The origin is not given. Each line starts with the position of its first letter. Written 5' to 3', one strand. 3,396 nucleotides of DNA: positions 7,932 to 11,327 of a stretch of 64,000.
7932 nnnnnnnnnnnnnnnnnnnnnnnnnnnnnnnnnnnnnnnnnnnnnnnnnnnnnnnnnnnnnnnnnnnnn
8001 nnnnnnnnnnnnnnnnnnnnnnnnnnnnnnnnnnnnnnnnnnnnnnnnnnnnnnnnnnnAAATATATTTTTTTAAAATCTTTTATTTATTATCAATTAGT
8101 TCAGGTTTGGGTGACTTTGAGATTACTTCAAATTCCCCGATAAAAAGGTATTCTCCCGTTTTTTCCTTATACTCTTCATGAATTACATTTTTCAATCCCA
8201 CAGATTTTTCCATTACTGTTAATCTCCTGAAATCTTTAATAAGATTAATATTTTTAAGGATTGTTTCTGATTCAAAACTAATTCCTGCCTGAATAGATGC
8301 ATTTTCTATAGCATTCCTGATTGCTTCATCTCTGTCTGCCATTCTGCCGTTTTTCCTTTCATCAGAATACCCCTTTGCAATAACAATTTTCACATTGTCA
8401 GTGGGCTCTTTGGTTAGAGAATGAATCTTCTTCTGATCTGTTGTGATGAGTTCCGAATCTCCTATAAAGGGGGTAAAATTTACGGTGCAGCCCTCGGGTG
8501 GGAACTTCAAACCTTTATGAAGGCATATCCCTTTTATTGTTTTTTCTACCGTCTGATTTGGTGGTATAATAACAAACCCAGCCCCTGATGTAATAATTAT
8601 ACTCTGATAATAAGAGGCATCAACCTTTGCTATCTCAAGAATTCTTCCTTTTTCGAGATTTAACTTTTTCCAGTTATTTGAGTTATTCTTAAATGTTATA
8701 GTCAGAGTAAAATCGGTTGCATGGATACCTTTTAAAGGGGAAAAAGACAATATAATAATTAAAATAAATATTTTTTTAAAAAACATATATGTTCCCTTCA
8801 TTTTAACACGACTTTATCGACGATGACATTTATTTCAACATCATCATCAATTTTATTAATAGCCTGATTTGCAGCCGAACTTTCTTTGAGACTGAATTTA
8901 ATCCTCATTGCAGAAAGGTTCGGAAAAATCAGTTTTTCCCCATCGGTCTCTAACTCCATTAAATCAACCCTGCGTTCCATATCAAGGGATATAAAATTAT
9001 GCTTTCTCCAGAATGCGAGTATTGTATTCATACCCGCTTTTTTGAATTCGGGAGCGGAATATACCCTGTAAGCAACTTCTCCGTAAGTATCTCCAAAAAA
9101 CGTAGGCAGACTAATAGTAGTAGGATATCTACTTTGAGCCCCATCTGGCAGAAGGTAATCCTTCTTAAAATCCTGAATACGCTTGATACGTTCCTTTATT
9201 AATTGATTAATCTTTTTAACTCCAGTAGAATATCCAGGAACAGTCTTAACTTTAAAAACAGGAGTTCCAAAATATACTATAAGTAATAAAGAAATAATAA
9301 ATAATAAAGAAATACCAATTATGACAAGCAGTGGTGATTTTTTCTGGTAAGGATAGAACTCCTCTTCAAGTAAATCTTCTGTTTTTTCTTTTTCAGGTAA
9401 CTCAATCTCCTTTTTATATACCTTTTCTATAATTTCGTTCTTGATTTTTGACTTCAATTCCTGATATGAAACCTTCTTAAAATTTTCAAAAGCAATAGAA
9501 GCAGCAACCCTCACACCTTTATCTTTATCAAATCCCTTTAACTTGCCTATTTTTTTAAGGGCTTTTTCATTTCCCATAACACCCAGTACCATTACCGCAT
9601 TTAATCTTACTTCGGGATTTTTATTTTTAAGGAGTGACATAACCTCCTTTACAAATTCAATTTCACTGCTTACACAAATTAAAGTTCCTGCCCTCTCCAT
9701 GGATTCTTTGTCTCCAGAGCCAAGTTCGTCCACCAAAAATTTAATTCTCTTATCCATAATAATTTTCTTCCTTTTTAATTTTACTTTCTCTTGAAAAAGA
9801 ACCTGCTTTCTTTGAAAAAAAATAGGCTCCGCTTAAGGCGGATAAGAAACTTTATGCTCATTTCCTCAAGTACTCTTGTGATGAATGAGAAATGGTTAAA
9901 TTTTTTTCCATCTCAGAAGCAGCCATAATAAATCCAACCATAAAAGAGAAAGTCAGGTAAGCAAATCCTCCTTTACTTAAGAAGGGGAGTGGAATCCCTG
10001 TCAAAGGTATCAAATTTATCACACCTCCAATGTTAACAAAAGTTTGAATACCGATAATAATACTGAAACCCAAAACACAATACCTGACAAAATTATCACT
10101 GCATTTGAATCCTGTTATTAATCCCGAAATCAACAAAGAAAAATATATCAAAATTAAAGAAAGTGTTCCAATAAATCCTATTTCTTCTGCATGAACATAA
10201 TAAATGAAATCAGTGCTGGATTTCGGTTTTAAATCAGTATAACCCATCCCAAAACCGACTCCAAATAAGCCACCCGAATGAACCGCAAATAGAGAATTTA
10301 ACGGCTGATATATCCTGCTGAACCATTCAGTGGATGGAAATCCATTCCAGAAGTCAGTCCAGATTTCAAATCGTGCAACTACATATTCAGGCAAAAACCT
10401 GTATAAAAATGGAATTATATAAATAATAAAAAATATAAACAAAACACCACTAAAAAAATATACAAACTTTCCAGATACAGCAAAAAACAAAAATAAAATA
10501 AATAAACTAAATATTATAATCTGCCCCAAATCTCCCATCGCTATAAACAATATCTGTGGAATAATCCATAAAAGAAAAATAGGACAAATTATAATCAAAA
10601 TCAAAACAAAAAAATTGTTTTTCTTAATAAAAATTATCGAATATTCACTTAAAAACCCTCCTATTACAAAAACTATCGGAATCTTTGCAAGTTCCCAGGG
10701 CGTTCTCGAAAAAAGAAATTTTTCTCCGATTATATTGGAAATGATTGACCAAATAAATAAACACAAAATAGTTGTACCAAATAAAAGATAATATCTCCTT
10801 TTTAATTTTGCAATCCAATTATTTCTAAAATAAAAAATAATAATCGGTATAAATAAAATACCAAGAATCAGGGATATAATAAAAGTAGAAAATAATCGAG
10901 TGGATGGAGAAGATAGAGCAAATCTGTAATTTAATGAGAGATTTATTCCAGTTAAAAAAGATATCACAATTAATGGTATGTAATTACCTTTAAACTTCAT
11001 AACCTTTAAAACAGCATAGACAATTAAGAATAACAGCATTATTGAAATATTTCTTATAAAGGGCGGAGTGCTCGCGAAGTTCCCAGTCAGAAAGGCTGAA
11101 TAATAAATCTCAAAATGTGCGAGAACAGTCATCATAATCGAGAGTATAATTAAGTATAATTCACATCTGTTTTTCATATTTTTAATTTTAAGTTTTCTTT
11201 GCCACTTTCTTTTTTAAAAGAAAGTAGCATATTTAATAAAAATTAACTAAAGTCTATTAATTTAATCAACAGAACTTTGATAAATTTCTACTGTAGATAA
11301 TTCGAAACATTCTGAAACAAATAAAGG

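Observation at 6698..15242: Actinobacterial-style FHA-FHA-PBP2-SEDS-Ser/Thr-kinase morphogenetic cluster in a Gram-negative, T9SS-bearing genome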

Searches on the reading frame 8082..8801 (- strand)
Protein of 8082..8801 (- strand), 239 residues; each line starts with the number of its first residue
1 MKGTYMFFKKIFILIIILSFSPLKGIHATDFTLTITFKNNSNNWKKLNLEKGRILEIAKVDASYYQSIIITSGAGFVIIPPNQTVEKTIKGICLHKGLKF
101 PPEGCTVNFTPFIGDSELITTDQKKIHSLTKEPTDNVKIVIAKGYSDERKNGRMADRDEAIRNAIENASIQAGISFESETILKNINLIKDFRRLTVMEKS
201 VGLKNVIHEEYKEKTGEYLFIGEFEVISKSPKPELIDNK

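Call 4: search_protein_families(library=pfam, proteins=[window:8082-8801:-], max_evalue=0.01)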
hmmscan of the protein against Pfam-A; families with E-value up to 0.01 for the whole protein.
window:8082-8801:- (239 aa): 0 families

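Call 5: search_protein_families(library=ncbifam, proteins=[window:8082-8801:-], max_evalue=0.01)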
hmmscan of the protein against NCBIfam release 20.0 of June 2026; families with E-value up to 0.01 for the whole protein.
window:8082-8801:- (239 aa): 0 families

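Call 48: find_homologous_proteins(query=window:8082-8801:-, max_evalue=0.001)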
Query window:8082-8801:- (239 aa): 33 proteins with E <= 0.001 among 337 candidates.
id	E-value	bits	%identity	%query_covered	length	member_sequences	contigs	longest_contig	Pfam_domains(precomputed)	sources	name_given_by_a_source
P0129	8.9e-145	498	95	100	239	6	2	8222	-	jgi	-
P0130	6.7e-114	397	77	97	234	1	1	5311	-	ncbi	ncbi:hypothetical protein ACFL4Z_03300 [candidate division KSB1 bacterium]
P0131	1.2e-110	386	76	98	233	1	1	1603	-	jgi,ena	-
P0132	5.9e-107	374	74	97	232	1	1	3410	-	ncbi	-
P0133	3.1e-105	368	72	97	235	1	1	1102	-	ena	-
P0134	1.0e-99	350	70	96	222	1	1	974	-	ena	-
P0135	5.5e-94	332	67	92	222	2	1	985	-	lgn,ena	-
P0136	1.1e-74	268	54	95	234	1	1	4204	-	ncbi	ncbi:hypothetical protein ACFL6L_04665 [candidate division KSB1 bacterium]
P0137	1.1e-71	259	56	87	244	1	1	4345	-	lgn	-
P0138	2.7e-71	257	52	95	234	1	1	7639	-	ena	-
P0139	1.1e-70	255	50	95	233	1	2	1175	-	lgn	-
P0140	1.6e-70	255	52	92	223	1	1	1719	-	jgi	-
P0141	1.1e-69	252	53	94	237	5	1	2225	-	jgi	-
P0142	1.4e-69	252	52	95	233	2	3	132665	-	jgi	-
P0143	1.6e-69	251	54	94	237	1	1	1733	-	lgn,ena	-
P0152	1.1e-65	239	51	94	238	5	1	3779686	-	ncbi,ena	-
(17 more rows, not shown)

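Call 50: find_encoding_contigs(protein=P0152, flank=10000, max_places=1)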
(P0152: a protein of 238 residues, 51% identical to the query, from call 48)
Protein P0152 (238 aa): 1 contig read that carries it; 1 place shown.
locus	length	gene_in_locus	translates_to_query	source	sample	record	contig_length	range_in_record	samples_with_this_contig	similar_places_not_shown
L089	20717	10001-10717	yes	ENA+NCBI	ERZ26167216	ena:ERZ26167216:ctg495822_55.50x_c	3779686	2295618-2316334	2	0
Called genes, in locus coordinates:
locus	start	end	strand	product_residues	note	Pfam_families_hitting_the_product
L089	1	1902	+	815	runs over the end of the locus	PF02861:Clp_N, PF02861:Clp_N, PF00004:AAA, PF17871:AAA_lid_9, PF00158:Sigma54_activat, PF07724:AAA_2, PF00004:AAA, PF07728:AAA_5, +9 more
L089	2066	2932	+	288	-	PF03544:TonB_C (weak)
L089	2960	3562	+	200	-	PF01618:MotA_ExbB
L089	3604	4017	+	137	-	PF02472:ExbD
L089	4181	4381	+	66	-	PF00376:MerR (weak), PF13411:MerR_1 (weak)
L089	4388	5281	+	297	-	PF12401:FhaA_N (weak), PF16697:Yop-YscD_cpl (faint), PF00498:FHA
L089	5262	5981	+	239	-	PF16697:Yop-YscD_cpl, PF00498:FHA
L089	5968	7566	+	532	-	PF21922:PBP_dimer_2 (weak), PF00905:Transpeptidase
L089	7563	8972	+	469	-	PF01098:FTSW_RODA_SPOVE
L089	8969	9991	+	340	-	-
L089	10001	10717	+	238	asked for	-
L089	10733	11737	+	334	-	PF13599:Pentapeptide_4 (weak), PF00805:Pentapeptide (weak), PF07885:Ion_trans_2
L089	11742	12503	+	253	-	-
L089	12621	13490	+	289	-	-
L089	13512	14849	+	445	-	PF07714:PK_Tyr_Ser-Thr, PF00069:Pkinase, PF14531:Kinase-like (weak)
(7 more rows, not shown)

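Call 60: predict_structure(alignment_id=A6)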
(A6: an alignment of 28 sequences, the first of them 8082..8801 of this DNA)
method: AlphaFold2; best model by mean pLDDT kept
length: 239 residues; sequences in the alignment: 28
mean_pLDDT: 71.9   pTM: 0.45
mean pLDDT of the five models: 71.9, 71.3, 69.7, 69.1, 65.7
residues with pLDDT >= 90: 30; 70-90: 105; 50-70: 73; < 50: 31
segments of 3 or more residues with pLDDT < 50: 22-27, 58-62, 177-190, 233-236
pLDDT, mean of each block of 10 residues (from residue 1): 61 73 51 82 85 63 62 83 89 68 65 64 69 72 88 88 84 57 44 63 90 90 82 48
secondary structure, 60 per line:
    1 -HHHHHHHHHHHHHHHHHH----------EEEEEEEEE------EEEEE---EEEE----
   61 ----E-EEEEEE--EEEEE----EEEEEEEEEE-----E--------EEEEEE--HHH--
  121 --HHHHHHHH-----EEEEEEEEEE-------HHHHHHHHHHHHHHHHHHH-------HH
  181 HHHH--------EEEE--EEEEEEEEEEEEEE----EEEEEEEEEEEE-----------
elements in order: H2-19 E30-38 E45-49 E53-56 E67-72 E75-79 E84-93 E108-113 H123-130 E136-145 H153-171 H179-184 E193-196 E199-212 E217-228

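Call 80: search_protein_families(library=padloc, proteins=[window:8082-8801:-], max_evalue=0.001)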
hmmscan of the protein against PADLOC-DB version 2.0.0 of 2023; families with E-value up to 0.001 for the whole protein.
window:8082-8801:- (239 aa): 0 families

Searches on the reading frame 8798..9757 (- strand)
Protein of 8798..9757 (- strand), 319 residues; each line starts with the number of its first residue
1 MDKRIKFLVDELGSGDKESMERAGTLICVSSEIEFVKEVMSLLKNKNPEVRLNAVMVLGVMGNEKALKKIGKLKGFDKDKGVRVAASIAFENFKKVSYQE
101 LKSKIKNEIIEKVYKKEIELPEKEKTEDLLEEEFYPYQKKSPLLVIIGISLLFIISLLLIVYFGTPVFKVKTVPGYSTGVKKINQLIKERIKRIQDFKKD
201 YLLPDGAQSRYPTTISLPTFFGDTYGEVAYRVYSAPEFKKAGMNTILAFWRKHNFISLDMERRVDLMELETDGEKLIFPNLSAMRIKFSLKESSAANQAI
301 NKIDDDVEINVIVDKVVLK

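Call 4: search_protein_families(library=pfam, proteins=[window:8798-9757:-], max_evalue=0.01)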
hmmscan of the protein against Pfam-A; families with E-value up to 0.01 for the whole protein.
window:8798-9757:- (319 aa): 4 families
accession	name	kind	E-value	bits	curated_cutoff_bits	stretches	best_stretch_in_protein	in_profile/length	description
PF13646.12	HEAT_2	-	2e-06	28.4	27.7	1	6-89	2-86/88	HEAT repeats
PF02985.28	HEAT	-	0.00037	20.9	23.5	0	38-61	4-27/31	HEAT repeat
PF12717.13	Cnd1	-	0.0023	18.5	26.4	1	34-122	20-113/162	non-SMC mitotic condensation complex subunit 1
PF13120.11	DUF3974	-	0.0094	16.5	25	0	143-201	7-65/126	Domain of unknown function (DUF3974)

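Call 5: search_protein_families(library=ncbifam, proteins=[window:8798-9757:-], max_evalue=0.01)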
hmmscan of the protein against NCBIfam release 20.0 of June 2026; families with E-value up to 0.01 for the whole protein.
window:8798-9757:- (319 aa): 0 families

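Call 76: search_protein_representatives(protein=window:8798-9757:-)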
Query: 319 residues. Proteins with E-value up to 0.001 (for the whole library): 715; up to 1e-10: 63; up to 1e-30: 17. The best 150 are listed.
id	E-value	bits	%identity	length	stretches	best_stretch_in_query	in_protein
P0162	5.4e-104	364.0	55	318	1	1-319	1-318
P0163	6.0e-81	288.4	46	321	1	1-319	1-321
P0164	4.2e-43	164.1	37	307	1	18-318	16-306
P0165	1.9e-41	158.7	37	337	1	7-319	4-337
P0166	2.1e-41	158.5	33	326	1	4-319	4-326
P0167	1.1e-40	156.2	38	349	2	120-318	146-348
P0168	4.4e-40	154.2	37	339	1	11-319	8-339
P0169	8.1e-40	153.3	37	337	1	2-319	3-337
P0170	9.3e-37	143.3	34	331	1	9-318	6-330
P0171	2.3e-36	142.0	40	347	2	179-318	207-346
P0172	8.1e-36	140.2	37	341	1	18-319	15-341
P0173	1.8e-34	135.8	36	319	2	116-296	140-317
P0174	7.8e-34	133.7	34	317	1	8-316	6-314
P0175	1.3e-32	129.7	31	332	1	7-318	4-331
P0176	4.9e-32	127.8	33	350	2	141-317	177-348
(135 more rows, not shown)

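Call 80: search_protein_families(library=padloc, proteins=[window:8798-9757:-], max_evalue=0.001)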
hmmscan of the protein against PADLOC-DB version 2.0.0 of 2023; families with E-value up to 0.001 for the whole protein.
window:8798-9757:- (319 aa): 0 families

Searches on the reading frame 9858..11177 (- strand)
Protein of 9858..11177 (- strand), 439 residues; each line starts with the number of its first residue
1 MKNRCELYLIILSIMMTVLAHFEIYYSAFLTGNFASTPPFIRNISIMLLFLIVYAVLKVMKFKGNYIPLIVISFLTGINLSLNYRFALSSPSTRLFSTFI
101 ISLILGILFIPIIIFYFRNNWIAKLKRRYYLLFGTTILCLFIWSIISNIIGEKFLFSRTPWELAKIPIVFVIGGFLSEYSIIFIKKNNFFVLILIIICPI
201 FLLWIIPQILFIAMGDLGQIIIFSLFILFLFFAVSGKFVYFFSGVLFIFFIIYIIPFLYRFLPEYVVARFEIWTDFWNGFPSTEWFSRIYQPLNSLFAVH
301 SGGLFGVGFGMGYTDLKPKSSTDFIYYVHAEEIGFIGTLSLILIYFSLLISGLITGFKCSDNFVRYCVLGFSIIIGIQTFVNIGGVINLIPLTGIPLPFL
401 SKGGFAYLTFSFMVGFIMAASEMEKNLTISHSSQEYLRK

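Call 4: search_protein_families(library=pfam, proteins=[window:9858-11177:-], max_evalue=0.01)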
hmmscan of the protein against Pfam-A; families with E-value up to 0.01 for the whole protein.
window:9858-11177:- (439 aa): 1 family
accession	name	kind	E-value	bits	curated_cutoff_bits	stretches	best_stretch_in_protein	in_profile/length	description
PF01098.24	FTSW_RODA_SPOVE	-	1.1e-41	143.5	26.4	1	70-425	12-355/356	Cell cycle protein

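Call 5: search_protein_families(library=ncbifam, proteins=[window:9858-11177:-], max_evalue=0.01)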
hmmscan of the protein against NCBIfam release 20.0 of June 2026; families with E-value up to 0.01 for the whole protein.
window:9858-11177:- (439 aa): 6 families
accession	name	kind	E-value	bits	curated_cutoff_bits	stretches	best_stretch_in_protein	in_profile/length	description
TIGR02614.1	ftsW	equivalog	3.4e-43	148.1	337.5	1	69-421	11-354/357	putative lipid II flippase FtsW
TIGR02210.1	rodA_shape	equivalog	1.4e-36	126.4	336.7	1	70-421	6-353/357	rod shape-determining protein RodA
TIGR02615.1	spoVE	exception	8.4e-26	91.3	448.8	1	156-419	102-351/354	stage V sporulation protein E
NF008060.0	PRK10794.1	equivalog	5.6e-23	81.5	590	1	159-427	111-366/370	peptidoglycan glycosyltransferase MrdB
NF037961.1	RodA_shape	subfamily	1e-17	64.6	150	1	290-417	274-403/415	rod shape-determining protein RodA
NF008042.0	PRK10774.1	equivalog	2.9e-13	49.6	493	1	159-418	138-386/405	cell division protein FtsW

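Call 78: search_solved_structures(query=window:9858-11177:-, max_evalue=0.00001, show_alignments=2)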
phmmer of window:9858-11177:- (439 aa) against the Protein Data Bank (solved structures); distinct sequences matched with E-value up to 0.00001: 7.
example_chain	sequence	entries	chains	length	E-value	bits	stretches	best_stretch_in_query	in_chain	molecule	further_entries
8tj3_B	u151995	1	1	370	3.1e-22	82.7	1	160-425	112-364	Peptidoglycan glycosyltransferase MrdB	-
6bar_A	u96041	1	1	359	3e-14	56.4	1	89-417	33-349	Rod shape determining protein RodA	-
6pl5_A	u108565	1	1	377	3.5e-14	56.2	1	89-417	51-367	Peptidoglycan glycosyltransferase RodA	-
25hr_A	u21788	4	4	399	4.6e-13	52.5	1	100-426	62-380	Probable peptidoglycan glycosyltransferase FtsW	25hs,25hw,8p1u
6bas_A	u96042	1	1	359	4.8e-13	52.5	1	89-417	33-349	Peptidoglycan glycosyltransferase RodA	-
6pl6_A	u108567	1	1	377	5.7e-13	52.2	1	89-417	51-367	Peptidoglycan glycosyltransferase RodA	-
8bh1_A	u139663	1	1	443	2e-12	50.4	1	100-426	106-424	Probable peptidoglycan glycosyltransferase FtsW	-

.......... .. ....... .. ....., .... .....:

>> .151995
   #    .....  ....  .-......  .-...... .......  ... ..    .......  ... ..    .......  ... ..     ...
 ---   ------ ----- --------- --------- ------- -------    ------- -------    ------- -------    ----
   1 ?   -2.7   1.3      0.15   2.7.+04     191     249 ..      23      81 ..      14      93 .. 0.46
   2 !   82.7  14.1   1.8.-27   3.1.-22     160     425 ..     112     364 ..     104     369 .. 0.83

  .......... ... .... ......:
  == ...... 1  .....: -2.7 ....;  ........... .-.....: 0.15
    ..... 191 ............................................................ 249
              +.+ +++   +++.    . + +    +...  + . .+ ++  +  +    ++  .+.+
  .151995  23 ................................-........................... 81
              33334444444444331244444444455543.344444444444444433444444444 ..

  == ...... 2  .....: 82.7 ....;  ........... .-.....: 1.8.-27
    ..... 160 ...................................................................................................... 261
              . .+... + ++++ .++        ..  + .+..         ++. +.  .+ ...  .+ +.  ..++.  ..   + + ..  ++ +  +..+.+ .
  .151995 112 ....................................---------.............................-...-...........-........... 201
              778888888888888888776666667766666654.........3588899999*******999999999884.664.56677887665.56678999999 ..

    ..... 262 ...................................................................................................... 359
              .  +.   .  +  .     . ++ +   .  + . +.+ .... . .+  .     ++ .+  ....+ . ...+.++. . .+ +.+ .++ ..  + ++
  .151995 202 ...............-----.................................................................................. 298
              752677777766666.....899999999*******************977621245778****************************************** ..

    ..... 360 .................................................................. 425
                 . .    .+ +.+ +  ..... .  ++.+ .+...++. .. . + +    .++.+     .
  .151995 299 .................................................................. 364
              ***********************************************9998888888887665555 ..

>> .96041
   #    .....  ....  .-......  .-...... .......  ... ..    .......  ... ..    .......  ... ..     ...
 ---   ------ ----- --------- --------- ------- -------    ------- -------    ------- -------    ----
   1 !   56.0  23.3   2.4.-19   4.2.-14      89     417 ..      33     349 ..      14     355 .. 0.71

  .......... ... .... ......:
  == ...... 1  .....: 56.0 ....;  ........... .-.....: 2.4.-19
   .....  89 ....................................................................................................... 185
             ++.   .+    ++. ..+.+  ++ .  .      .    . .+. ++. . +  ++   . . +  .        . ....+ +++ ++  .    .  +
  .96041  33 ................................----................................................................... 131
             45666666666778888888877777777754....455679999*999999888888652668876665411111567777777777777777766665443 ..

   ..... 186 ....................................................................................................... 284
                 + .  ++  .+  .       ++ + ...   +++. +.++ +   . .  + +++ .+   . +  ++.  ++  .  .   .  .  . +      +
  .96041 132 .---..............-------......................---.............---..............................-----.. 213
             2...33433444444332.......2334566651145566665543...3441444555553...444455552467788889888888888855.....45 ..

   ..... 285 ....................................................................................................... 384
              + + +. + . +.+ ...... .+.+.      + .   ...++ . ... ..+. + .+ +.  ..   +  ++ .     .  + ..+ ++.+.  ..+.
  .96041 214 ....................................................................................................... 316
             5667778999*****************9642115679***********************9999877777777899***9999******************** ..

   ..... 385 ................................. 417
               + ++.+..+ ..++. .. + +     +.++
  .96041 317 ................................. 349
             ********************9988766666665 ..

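Call 80: search_protein_families(library=padloc, proteins=[window:9858-11177:-], max_evalue=0.001)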
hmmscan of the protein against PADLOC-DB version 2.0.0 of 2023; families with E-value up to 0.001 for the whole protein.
window:9858-11177:- (439 aa): 0 families
